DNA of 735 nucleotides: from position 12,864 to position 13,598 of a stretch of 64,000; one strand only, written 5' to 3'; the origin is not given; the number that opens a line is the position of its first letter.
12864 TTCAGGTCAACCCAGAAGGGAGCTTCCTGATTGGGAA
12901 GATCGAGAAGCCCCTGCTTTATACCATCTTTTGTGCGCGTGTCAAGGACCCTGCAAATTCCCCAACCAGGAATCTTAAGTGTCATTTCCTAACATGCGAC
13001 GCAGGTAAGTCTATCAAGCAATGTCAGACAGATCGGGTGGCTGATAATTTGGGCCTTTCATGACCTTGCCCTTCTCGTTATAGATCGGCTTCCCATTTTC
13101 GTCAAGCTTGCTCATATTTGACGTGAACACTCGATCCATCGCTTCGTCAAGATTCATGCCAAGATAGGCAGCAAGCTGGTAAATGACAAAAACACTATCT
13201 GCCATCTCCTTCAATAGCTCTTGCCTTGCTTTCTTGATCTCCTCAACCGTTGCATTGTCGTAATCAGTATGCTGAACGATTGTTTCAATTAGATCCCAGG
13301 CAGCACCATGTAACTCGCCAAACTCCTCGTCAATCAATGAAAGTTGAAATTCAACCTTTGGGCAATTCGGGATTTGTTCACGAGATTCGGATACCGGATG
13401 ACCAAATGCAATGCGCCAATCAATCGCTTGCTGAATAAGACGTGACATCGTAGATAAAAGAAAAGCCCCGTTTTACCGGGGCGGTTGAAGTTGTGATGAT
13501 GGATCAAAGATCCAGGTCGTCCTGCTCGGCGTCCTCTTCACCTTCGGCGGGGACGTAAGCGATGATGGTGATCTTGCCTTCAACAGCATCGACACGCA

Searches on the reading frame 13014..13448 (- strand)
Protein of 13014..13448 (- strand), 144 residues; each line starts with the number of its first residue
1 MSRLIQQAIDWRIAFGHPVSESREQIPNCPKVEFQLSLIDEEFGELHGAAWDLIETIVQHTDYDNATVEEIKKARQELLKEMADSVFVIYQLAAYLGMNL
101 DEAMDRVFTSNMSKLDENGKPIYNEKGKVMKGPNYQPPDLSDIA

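Call 91: search_protein_families(library=pfam, proteins=[window:13014-13448:-], max_evalue=0.001)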
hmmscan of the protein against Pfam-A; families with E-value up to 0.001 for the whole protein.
window:13014-13448:- (144 aa): 2 families
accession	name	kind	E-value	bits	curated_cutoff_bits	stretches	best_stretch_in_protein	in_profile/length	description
PF01503.22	PRA-PH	-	2.9e-05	24.8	21.3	1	35-110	30-85/86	Phosphoribosyl-ATP pyrophosphohydrolase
PF12643.12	MazG-like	-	9.5e-05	23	27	1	69-118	28-73/85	MazG-like family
